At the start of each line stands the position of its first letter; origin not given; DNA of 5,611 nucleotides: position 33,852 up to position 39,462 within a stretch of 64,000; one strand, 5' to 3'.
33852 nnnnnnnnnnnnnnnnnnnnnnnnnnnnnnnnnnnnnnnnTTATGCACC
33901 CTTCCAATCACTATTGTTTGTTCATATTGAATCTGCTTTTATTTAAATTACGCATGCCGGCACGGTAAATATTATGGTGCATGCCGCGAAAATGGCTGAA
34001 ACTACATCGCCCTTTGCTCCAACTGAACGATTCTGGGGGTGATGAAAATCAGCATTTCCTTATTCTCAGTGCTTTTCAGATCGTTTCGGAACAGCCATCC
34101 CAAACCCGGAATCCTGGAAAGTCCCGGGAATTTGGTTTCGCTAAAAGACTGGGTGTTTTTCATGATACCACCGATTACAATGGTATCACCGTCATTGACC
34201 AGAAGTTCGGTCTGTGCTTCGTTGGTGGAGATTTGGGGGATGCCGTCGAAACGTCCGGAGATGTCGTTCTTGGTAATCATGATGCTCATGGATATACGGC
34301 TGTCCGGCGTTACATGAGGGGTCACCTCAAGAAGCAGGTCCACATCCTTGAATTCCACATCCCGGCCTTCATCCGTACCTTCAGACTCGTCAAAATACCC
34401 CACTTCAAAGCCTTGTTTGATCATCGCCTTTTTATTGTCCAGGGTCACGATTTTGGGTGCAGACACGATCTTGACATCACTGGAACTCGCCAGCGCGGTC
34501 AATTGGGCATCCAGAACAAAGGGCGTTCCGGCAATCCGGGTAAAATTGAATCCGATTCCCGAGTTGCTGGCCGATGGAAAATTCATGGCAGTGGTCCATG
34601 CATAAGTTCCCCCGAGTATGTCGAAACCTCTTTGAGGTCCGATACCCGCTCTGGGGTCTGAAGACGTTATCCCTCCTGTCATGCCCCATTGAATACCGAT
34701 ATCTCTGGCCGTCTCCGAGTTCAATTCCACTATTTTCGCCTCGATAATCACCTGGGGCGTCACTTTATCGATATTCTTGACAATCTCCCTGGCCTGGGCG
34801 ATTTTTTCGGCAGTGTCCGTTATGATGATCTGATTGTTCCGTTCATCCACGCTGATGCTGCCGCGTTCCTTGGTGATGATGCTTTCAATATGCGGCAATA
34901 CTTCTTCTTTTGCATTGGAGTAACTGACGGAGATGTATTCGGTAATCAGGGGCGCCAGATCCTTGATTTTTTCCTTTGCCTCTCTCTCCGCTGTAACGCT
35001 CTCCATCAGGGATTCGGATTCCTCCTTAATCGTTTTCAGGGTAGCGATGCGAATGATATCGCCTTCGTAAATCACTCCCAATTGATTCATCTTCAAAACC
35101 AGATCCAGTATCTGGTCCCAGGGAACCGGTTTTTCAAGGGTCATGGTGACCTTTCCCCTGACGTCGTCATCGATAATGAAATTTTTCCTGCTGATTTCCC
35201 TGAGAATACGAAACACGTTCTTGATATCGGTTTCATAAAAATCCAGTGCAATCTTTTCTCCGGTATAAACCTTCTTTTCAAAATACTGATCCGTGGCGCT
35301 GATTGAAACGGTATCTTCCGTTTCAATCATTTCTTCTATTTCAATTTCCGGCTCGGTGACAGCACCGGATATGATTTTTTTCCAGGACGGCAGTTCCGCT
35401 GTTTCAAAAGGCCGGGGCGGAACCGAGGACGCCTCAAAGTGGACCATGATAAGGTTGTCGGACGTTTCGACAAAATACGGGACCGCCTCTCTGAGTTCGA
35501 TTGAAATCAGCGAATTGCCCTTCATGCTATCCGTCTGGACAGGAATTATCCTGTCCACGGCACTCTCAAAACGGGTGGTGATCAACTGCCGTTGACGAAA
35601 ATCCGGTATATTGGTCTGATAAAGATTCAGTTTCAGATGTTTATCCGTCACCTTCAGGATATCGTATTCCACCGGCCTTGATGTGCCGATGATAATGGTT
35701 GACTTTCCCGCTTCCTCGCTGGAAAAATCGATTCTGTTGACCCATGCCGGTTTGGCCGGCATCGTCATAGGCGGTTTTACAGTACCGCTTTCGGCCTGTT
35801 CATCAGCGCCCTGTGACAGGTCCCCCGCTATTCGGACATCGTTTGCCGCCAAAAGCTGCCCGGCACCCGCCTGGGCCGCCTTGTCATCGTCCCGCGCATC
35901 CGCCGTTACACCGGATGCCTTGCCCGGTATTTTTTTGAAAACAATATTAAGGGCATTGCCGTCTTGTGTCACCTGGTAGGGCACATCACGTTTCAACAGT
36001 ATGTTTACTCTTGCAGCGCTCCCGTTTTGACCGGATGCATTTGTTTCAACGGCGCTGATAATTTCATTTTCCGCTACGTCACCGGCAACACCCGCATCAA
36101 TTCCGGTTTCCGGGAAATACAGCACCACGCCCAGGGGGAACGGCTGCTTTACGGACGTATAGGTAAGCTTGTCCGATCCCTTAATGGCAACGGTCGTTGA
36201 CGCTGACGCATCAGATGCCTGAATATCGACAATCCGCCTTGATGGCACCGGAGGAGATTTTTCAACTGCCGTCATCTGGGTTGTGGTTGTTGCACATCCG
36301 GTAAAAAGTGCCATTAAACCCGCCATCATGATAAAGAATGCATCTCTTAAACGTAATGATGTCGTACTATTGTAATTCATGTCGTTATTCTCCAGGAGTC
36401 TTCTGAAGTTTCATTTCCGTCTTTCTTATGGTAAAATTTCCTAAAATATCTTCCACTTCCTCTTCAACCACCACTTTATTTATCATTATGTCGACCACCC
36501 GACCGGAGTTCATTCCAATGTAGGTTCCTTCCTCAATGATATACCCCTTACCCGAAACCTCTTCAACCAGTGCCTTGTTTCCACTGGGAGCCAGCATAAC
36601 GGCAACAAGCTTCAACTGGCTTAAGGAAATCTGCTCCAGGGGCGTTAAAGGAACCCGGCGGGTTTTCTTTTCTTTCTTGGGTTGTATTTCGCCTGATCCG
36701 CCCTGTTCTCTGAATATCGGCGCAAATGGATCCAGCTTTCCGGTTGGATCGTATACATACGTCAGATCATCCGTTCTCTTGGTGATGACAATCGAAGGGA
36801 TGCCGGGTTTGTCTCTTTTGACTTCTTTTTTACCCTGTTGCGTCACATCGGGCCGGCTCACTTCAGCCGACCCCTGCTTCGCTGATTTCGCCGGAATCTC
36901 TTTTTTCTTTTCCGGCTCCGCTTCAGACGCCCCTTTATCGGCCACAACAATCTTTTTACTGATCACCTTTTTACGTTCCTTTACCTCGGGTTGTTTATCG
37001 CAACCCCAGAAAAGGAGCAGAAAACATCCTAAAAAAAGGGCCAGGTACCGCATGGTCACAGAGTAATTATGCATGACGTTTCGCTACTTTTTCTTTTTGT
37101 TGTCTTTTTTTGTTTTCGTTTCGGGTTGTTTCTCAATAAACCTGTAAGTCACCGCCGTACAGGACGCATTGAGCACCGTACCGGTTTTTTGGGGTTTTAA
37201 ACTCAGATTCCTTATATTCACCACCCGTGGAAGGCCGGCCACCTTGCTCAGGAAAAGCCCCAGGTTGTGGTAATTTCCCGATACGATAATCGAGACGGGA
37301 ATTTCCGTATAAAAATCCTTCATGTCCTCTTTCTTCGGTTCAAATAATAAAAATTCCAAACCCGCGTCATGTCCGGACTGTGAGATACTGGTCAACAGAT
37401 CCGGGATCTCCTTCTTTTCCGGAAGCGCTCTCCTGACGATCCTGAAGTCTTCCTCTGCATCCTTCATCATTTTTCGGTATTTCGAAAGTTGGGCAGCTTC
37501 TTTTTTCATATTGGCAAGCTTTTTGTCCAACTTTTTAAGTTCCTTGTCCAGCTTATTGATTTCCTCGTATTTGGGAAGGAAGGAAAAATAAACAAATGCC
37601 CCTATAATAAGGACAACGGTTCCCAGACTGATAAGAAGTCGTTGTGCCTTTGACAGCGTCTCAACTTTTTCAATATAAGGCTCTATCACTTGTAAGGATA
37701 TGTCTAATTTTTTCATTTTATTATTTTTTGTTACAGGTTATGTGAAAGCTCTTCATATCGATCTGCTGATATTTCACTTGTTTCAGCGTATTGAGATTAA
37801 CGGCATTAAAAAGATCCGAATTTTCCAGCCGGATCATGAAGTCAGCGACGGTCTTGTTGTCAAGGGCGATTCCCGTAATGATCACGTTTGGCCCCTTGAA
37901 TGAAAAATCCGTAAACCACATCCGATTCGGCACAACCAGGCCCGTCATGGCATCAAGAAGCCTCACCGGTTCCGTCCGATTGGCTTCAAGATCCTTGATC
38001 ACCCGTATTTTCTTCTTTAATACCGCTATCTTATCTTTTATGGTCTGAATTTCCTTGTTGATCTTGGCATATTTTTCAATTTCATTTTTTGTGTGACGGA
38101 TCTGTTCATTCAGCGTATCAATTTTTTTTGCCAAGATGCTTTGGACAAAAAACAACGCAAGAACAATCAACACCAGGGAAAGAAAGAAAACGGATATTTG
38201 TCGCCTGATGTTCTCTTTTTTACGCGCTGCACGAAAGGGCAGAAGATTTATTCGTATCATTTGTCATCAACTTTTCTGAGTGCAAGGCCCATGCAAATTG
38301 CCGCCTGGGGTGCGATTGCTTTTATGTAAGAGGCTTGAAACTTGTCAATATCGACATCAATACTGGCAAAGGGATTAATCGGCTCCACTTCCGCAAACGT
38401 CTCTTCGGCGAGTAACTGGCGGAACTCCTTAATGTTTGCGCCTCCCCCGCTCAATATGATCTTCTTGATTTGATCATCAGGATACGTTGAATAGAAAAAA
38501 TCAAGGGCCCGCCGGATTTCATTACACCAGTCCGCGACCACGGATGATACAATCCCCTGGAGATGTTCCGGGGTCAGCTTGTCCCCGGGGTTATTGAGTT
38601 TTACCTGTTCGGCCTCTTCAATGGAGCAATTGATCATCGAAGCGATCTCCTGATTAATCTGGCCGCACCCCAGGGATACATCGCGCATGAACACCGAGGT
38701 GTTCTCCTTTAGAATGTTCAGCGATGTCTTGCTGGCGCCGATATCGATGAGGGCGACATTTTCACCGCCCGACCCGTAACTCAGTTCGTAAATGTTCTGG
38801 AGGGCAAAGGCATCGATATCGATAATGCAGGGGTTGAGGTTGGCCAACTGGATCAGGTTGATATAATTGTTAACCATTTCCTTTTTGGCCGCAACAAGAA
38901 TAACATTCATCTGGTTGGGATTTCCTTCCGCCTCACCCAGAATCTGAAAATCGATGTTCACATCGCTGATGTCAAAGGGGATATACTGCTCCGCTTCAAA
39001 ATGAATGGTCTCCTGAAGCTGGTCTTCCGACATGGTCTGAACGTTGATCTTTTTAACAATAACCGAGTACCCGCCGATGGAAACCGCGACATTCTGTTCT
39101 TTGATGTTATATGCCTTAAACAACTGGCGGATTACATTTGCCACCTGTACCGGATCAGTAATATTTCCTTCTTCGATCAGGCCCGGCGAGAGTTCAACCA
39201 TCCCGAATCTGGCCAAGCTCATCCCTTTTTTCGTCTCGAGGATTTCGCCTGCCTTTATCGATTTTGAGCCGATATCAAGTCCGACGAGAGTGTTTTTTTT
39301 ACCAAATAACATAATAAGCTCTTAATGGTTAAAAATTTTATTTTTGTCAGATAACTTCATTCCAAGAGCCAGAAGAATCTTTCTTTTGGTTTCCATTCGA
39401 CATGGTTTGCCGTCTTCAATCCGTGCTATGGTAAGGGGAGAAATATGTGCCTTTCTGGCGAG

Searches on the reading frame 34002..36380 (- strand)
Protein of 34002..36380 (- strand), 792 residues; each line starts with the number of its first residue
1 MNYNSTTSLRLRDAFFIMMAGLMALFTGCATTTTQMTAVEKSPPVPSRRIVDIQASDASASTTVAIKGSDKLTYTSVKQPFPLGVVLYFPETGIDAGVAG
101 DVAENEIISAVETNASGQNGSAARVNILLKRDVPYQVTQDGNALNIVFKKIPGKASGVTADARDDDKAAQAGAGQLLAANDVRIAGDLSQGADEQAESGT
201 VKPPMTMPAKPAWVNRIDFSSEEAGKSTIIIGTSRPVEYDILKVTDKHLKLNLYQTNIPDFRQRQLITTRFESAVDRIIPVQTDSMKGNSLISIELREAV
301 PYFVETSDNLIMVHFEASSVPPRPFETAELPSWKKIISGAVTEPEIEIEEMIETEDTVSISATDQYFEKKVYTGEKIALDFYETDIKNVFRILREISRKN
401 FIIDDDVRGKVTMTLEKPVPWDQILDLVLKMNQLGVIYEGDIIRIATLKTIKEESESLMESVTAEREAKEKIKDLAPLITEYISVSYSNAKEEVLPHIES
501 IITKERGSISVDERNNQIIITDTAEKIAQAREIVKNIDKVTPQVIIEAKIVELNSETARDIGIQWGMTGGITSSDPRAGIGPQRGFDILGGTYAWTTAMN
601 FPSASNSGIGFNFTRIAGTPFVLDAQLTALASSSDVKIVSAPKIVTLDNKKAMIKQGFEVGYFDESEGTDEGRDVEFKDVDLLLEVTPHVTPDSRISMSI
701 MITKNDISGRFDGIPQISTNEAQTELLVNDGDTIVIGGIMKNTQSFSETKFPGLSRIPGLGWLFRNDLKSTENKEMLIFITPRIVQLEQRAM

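Call 7: search_protein_families(library=ncbifam, proteins=[window:34002-36380:-], max_evalue=0.01)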
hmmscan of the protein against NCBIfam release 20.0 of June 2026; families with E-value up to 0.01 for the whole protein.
window:34002-36380:- (792 aa): 8 families
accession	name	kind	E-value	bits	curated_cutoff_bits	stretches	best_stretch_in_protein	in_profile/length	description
TIGR02515.1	IV_pilus_PilQ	subfamily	4.6e-108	362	284.35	1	374-786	1-428/428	type IV pilus secretin PilQ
TIGR02517.1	type_II_gspD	equivalog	4.5e-72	243.4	351.35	2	527-790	321-595/600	type II secretion system secretin GspD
NF010083.0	PRK13568.1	equivalog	4e-70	236.7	554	1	367-786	18-418/419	DNA uptake porin HofQ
NF007851.2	PRK10560.1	exception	2.4e-54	184.7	598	1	375-787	22-411/412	DNA uptake porin HofQ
TIGR02516.1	type_III_yscC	equivalog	1.5e-40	139.1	238.45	1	503-786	195-462/463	type III secretion system outer membrane ring subunit SctC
TIGR02519.1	pilus_MshL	equivalog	6.9e-36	123.7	250.2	1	510-785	2-290/290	pilus (MSHA type) biogenesis protein MshL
NF011873.0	PRK15346.1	equivalog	1.5e-22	79.9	524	2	600-780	306-489/499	EscC/YscC/HrcC family type III secretion system outer membrane ring protein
NF042912.1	Amuc_1098_fam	equivalog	4.3e-17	61.4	750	2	697-785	713-796/805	Amuc_1098 family type IV pilus outer membrane protein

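Call 74: find_related_loci(query=window:34002-36380:-, collection=genome_contigs, flank=10000)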
Query window:34002-36380:- (792 aa) in genome_contigs; peptide patterns used: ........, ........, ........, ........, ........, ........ (x = any residue, [..] = any of these).
122 stretches matched a pattern; 30 encode a relative of the query (tblastn E <= 1e-3); 30 distinct loci.
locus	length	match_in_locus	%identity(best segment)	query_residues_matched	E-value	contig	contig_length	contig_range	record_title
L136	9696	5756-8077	60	1-792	0e+0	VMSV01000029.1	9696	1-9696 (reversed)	MAG: Desulfobacteraceae bacterium isolate S2_4 k141_395399, whole genome shotgun sequence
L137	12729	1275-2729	77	297-792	0e+0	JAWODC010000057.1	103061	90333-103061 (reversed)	MAG: Desulfobacterales bacterium isolate BLK5-2.bin.101 k191_51745, whole genome shotgun sequence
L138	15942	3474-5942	49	1-792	0e+0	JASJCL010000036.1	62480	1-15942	MAG: Desulfosarcinaceae bacterium isolate MO_167.B19 MO_167.c_356, whole genome shotgun sequence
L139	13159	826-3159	48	2-789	0e+0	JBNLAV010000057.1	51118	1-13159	MAG: Desulfobacteraceae bacterium isolate C2.bin.44.orig k141_959006, whole genome shotgun sequence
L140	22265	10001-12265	49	26-790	0e+0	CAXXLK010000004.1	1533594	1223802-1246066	MAG: Desulfobacterales bacterium isolate c905b435-fdb9-4221-98b7-76b06078fb47 genome assembly, contig: contig_4, whole g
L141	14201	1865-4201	48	2-789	0e+0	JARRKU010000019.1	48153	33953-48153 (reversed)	MAG: Desulfobacteraceae bacterium isolate Spart_054_MAG scaffold_30, whole genome shotgun sequence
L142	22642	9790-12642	51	1-790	0e+0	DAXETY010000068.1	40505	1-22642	MAG TPA_asm: Desulfobacterales bacterium isolate cl_S6C574 S6Ck119_236827, whole genome shotgun sequence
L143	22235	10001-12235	46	8-790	0e+0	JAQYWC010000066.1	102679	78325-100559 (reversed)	MAG: Desulfobacterium sp. isolate Pec_A4_megahit_bin17 Pec_A4_megahit_bin17_c_000000429826, whole genome shotgun sequenc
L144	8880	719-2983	42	22-790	5e-175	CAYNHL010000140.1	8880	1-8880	MAG TPA_asm: uncultured Desulfobacterales bacterium isolate SRP332253_co1_290 genome assembly, contig: NODE_13136_length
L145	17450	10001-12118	42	64-790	2e-173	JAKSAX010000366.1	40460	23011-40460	MAG: Desulfobacterales bacterium isolate MAG.124 k141_1073858, whole genome shotgun sequence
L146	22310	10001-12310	40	1-790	1e-165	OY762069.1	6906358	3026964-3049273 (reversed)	MAG: uncultured Desulfobacter sp. isolate 00b13672-1c6a-4f01-9bd3-5d9cfdb0d95e genome assembly, chromosome: 1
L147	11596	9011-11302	40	1-790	3e-164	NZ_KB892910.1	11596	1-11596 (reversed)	Desulfobacter curvatus DSM 3379 B147DRAFT_scaffold_107.108, whole genome shotgun sequence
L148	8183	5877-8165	40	1-790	4e-163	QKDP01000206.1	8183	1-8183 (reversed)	MAG: Desulfobacter postgatei isolate SZUA-453 scaffold_35400, whole genome shotgun sequence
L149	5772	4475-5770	62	1-432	2e-163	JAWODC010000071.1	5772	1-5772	MAG: Desulfobacterales bacterium isolate BLK5-2.bin.101 k191_1414494, whole genome shotgun sequence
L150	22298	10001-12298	40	1-790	1e-160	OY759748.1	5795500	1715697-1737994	MAG: uncultured Desulfobacter sp. isolate d0620cd2-44ed-4ad5-9930-dc425a2a51ce genome assembly, chromosome: 1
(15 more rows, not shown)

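Call 89: search_protein_families(library=pfam, proteins=[L138:5953-7950:+], max_evalue=0.0001)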
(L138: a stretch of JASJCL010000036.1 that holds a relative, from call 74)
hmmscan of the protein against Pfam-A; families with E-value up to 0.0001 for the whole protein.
L138:5953-7950:+ (665 aa): 2 families
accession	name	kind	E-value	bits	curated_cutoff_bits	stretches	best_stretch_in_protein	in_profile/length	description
PF02369.22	Big_1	-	1.3e-25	89.7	34.9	3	173-252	14-92/93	Bacterial Ig-like domain (group 1)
PF13620.12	CarboxypepD_reg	-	3.8e-09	37.2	32.3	0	179-254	1-71/82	Carboxypeptidase regulatory-like domain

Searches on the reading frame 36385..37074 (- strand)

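Call 7: search_protein_families(library=ncbifam, proteins=[window:36385-37074:-], max_evalue=0.01)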
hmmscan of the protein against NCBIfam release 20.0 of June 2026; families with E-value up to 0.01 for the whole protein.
window:36385-37074:- (229 aa): 0 families

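Call 33: search_protein_families(library=pfam, proteins=[window:36385-37074:-], max_evalue=0.001)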
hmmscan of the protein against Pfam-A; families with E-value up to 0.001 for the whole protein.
window:36385-37074:- (229 aa): 1 family
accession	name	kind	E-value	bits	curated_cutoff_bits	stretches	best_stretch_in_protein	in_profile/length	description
PF04351.19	PilP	-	1.6e-17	64.2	25.6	1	104-223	27-146/146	Pilus assembly protein, PilP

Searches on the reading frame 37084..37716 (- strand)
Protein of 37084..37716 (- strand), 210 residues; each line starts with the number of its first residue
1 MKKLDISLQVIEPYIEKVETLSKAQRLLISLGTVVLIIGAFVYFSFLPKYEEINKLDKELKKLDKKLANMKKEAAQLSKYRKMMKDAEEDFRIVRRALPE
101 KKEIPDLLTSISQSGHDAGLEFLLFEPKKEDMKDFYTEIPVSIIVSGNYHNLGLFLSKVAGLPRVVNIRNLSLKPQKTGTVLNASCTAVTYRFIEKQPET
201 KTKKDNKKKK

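Call 7: search_protein_families(library=ncbifam, proteins=[window:37084-37716:-], max_evalue=0.01)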
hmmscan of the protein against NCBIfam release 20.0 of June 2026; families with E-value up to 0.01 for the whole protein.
window:37084-37716:- (210 aa): 1 family
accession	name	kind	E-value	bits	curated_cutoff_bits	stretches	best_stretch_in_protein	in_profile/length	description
NF046000.1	MAG1210_fam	subfamily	0.0066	15.2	275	1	22-99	95-170/550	MAG1210 family protein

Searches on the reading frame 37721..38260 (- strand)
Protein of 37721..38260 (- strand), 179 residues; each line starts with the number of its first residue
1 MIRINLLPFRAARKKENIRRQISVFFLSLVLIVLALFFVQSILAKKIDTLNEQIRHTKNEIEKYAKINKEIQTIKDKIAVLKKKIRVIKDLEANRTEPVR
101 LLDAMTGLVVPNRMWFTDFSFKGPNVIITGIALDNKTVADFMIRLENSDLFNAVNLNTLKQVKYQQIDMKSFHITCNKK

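Call 7: search_protein_families(library=ncbifam, proteins=[window:37721-38260:-], max_evalue=0.01)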
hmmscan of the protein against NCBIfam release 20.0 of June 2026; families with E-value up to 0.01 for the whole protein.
window:37721-38260:- (179 aa): 1 family
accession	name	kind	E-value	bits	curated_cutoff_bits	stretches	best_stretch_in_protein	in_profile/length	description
NF045709.1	Amuc_1101_fam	equivalog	4.7e-08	32.3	650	1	2-125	355-478/608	Amuc_1101 family PilM-like pilus complex protein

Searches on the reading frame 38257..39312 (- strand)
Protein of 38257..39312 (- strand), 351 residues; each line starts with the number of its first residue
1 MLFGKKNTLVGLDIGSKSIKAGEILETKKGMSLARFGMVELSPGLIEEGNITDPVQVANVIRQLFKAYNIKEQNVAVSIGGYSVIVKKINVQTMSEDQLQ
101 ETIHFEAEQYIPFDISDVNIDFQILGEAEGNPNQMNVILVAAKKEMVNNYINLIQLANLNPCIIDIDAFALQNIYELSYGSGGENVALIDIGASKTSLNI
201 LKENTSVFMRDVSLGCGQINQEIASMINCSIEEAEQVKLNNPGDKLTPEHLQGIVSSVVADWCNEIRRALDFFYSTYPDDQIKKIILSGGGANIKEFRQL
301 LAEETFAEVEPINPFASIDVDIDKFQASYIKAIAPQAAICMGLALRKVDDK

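Call 7: search_protein_families(library=ncbifam, proteins=[window:38257-39312:-], max_evalue=0.01)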
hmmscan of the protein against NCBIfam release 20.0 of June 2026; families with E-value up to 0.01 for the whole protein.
window:38257-39312:- (351 aa): 6 families
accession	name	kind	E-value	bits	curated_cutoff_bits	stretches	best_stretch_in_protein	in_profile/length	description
TIGR01175.1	pilM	subfamily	1.9e-76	257.4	133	1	5-348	1-348/348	type IV pilus assembly protein PilM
NF045709.1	Amuc_1101_fam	equivalog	3.5e-47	161.6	650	1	6-350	4-352/608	Amuc_1101 family PilM-like pilus complex protein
TIGR01174.1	ftsA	equivalog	1.3e-11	44.2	175.85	1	9-241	2-253/371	cell division protein FtsA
NF011660.0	PRK15080.1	equivalog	4.3e-09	36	182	1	184-309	141-255/277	ethanolamine utilization protein EutJ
TIGR02529.1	EutJ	subfamily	2.3e-08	33.8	152.1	1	184-309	108-222/239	ethanolamine utilization protein EutJ family protein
NF010539.0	PRK13927.1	subfamily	0.003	16.5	293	0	254-309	252-308/339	rod shape-determining protein MreB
